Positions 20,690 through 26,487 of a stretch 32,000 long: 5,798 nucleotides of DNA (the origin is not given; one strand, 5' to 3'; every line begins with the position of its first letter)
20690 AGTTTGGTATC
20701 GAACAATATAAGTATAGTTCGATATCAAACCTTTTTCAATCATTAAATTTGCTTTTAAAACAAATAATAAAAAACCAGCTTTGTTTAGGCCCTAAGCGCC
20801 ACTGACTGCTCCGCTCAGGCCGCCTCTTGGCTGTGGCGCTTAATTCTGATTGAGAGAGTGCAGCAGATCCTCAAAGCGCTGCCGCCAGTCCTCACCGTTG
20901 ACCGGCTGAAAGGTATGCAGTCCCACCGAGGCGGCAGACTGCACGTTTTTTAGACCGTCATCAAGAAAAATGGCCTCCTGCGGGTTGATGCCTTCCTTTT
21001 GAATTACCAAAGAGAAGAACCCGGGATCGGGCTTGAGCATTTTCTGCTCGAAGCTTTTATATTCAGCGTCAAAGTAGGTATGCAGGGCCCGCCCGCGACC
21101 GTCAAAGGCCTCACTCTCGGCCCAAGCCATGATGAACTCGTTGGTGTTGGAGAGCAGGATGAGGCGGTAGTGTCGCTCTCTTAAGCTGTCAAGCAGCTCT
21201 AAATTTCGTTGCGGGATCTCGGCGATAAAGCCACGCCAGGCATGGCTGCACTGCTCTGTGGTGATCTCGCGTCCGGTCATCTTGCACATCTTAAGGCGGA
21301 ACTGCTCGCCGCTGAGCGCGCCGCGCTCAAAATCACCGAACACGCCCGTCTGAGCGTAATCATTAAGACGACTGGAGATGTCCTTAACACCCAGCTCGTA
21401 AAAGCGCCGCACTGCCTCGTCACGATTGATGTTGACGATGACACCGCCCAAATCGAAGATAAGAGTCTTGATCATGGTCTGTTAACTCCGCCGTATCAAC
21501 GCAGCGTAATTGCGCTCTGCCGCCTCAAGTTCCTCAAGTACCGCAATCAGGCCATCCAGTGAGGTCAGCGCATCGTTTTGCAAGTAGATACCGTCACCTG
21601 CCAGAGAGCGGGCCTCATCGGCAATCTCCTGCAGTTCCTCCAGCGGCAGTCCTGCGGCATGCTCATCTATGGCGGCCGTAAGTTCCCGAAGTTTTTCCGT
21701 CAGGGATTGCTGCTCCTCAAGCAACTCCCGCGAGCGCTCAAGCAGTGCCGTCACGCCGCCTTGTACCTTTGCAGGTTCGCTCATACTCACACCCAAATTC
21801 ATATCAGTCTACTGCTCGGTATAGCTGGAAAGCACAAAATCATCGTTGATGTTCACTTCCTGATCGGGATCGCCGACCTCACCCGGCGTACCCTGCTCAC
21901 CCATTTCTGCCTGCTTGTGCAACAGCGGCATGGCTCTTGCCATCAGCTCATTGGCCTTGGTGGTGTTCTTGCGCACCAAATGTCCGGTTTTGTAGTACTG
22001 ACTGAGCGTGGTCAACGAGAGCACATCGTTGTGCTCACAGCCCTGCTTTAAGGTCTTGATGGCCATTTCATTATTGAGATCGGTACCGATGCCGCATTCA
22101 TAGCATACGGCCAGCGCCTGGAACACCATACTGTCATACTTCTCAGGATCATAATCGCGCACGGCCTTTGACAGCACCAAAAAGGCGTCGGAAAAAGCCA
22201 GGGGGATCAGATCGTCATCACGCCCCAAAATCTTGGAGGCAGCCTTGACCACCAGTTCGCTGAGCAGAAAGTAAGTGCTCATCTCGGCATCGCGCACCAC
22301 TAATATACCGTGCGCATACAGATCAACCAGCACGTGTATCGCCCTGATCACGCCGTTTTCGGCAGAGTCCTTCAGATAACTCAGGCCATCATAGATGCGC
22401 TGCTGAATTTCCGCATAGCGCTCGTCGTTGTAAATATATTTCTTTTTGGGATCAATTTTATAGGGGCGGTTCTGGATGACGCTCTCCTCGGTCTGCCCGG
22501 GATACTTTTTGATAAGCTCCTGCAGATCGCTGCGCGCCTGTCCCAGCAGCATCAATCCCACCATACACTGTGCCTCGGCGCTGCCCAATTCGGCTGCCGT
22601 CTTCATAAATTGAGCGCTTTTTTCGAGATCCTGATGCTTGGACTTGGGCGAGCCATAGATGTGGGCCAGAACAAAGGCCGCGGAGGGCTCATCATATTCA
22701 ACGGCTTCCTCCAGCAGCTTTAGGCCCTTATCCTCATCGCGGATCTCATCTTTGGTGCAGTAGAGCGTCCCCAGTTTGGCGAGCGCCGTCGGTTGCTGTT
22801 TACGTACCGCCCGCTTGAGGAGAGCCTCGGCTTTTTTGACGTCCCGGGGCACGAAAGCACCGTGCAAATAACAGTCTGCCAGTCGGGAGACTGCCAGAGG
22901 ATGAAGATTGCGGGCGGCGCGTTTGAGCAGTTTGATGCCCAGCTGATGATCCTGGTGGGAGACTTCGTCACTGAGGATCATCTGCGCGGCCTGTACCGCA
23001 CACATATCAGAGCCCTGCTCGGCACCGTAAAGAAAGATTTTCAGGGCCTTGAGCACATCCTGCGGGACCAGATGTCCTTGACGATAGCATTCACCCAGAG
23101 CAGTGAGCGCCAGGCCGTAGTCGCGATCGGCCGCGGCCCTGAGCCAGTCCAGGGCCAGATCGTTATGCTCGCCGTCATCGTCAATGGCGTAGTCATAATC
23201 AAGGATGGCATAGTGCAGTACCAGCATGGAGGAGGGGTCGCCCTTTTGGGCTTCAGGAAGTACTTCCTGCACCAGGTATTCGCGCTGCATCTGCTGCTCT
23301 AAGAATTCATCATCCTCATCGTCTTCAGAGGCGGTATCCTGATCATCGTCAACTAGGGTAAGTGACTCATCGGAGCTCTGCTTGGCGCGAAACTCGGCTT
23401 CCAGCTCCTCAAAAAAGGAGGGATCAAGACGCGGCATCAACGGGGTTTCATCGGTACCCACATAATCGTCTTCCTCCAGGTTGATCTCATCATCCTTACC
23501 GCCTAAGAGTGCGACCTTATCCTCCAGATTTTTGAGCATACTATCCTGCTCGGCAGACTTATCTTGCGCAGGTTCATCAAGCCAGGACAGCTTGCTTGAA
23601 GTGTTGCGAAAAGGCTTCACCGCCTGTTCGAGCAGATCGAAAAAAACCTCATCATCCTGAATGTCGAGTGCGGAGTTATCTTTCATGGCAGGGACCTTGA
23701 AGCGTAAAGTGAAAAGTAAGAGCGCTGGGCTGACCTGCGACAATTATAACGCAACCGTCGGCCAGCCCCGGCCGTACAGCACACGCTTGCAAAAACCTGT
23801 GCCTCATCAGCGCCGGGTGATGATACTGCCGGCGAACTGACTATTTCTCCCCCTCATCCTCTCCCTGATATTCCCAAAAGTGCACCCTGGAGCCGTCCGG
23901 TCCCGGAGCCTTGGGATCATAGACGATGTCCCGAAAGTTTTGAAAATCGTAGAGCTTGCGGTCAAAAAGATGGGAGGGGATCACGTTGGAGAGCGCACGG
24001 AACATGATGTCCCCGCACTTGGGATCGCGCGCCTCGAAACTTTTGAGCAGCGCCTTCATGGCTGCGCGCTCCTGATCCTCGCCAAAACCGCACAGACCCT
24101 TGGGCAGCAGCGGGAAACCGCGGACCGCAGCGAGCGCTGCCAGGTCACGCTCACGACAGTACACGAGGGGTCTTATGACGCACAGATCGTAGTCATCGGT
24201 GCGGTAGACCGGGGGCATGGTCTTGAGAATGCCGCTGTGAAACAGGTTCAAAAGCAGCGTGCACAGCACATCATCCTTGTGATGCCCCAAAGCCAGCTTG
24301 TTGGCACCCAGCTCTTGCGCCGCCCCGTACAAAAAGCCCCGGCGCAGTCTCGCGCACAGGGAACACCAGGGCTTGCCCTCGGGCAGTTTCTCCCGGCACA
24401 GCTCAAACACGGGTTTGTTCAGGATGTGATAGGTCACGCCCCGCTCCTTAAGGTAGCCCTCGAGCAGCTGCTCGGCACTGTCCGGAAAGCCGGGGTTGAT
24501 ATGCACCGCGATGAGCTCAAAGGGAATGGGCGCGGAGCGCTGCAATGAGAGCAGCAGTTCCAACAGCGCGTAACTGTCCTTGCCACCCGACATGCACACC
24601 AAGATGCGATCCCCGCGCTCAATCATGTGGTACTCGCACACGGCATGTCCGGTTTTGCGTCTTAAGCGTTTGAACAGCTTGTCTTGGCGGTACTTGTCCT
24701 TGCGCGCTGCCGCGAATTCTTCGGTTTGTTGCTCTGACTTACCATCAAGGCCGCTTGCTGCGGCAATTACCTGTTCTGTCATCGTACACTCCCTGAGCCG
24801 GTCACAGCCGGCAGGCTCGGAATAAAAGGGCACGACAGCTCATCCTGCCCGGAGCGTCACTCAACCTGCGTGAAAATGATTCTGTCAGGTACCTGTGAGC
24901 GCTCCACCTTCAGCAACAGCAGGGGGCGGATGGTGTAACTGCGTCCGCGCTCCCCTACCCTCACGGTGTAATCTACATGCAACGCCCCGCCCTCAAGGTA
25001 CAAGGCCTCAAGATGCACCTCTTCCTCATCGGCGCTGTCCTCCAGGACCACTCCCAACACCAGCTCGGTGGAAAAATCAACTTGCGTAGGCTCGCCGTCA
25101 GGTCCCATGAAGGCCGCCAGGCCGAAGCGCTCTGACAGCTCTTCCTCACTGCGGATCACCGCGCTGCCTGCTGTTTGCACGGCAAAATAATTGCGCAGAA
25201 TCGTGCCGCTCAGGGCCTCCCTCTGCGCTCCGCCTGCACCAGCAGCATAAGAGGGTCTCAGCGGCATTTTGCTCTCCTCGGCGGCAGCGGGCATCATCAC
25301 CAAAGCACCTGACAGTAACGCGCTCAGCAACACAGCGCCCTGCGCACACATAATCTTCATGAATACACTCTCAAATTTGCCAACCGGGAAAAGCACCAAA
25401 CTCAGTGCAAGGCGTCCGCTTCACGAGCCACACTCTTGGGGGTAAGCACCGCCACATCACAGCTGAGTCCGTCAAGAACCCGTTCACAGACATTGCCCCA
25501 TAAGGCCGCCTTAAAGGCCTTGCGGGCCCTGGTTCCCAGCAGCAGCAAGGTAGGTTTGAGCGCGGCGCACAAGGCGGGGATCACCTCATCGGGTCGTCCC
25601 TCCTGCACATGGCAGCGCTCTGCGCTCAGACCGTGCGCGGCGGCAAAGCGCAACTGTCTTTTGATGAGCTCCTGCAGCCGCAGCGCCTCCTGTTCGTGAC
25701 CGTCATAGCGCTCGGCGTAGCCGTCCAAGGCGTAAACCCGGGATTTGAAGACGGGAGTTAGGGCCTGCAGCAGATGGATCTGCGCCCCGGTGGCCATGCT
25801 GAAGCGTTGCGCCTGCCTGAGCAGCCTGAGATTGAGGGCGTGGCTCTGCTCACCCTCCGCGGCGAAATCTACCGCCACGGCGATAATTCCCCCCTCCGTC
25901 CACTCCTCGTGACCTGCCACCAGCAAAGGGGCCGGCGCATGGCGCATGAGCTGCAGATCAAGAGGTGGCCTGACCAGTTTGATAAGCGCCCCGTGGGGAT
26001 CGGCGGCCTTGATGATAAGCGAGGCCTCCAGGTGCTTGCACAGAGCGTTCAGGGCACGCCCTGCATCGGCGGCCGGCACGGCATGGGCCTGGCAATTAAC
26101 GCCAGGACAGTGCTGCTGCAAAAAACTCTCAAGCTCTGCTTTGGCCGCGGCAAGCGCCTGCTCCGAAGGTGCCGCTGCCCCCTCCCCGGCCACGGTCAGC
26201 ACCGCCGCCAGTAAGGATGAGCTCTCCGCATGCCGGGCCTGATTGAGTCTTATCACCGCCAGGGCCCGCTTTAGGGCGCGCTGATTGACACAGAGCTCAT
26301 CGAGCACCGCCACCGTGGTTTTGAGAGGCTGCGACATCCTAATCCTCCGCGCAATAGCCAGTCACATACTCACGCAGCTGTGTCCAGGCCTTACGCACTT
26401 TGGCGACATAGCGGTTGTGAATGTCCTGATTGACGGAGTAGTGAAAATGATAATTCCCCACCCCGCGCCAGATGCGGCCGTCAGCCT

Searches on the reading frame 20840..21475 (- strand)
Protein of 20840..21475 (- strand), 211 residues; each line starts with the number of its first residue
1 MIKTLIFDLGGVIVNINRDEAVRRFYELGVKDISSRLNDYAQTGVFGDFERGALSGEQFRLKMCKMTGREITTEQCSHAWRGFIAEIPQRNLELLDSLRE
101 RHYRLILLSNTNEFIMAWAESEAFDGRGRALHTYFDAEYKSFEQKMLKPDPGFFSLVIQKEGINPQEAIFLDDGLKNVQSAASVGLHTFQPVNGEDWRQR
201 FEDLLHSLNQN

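Call 7: search_protein_families(library=pfam, proteins=[window:20840-21475:-], max_evalue=0.001)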
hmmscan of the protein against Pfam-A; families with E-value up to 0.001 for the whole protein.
window:20840-21475:- (211 aa): 2 families
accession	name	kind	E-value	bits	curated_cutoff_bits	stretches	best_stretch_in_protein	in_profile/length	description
PF00702.32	Hydrolase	-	2.1e-14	54.8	26.4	1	2-185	1-191/191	haloacid dehalogenase-like hydrolase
PF13419.12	HAD_2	-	1.8e-07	31.9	23.8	1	92-188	85-175/178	Haloacid dehalogenase-like hydrolase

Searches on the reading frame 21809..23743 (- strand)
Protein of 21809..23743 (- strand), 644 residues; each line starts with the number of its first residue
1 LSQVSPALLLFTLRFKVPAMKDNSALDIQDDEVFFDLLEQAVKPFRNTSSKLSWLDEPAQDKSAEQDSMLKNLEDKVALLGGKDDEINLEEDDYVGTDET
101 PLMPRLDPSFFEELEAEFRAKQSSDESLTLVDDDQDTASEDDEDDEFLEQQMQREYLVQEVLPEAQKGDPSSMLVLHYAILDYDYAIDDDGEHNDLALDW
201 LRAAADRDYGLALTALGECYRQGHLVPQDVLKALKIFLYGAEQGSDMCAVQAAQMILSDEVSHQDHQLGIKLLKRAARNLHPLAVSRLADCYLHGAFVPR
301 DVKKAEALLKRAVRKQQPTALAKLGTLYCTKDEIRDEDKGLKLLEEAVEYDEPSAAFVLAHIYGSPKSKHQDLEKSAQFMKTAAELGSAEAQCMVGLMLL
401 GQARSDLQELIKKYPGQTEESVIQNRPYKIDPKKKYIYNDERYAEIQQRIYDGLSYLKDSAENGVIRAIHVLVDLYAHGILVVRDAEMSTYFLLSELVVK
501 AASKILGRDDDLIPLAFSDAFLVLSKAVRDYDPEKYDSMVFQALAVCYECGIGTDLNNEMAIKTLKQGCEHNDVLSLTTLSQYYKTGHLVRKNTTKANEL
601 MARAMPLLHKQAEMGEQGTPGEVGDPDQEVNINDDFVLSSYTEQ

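Call 8: search_protein_families(library=pfam, proteins=[window:21809-23743:-], max_evalue=0.001)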
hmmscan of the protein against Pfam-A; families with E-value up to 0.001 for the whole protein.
window:21809-23743:- (644 aa): 2 families
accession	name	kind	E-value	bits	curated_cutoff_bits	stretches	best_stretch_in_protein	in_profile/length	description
PF08238.18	Sel1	-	2.2e-23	82.2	30.7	1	284-314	3-33/36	Sel1 repeat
PF23310.1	TPR_27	-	8.4e-06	25.9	27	0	371-403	43-75/110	Plant tetratrico peptide repeats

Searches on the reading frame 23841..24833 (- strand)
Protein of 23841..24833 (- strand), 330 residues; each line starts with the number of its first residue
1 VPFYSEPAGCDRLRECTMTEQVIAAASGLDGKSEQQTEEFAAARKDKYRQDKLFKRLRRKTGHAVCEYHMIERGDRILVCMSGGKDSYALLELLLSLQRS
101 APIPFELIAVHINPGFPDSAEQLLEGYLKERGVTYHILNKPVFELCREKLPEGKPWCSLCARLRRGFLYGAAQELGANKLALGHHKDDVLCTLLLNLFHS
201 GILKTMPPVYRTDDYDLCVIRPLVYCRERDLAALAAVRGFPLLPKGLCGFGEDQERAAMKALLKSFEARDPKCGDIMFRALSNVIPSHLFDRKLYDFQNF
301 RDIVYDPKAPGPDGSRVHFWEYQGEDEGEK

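Call 8: search_protein_families(library=pfam, proteins=[window:23841-24833:-], max_evalue=0.001)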
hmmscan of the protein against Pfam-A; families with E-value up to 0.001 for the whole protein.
window:23841-24833:- (330 aa): 1 family
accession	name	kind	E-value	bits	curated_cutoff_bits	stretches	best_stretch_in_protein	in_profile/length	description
PF01171.26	ATP_bind_3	-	1.2e-13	51.6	27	1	77-235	2-156/182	PP-loop family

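Call 81: search_protein_families(library=padloc, proteins=[window:23841-24833:-], max_evalue=0.001)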
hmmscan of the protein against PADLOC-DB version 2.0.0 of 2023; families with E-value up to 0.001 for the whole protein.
window:23841-24833:- (330 aa): 0 families

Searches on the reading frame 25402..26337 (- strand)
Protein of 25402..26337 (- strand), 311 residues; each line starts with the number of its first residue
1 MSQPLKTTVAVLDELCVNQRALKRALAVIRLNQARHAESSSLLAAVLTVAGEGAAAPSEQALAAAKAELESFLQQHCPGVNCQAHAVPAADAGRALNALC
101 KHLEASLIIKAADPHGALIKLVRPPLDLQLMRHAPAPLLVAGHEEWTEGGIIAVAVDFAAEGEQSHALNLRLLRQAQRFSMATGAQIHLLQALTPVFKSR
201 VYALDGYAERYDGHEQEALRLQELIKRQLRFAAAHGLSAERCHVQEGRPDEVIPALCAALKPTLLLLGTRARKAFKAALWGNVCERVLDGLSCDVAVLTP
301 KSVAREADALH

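Call 8: search_protein_families(library=pfam, proteins=[window:25402-26337:-], max_evalue=0.001)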
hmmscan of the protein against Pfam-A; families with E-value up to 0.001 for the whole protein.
window:25402-26337:- (311 aa): 1 family
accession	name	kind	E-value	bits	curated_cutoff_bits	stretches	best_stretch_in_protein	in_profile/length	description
PF00582.32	Usp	-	1.6e-20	74.6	24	1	153-297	6-139/141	Universal stress protein family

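Call 81: search_protein_families(library=padloc, proteins=[window:25402-26337:-], max_evalue=0.001)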
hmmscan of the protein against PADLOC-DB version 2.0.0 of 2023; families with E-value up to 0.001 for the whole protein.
window:25402-26337:- (311 aa): 0 families
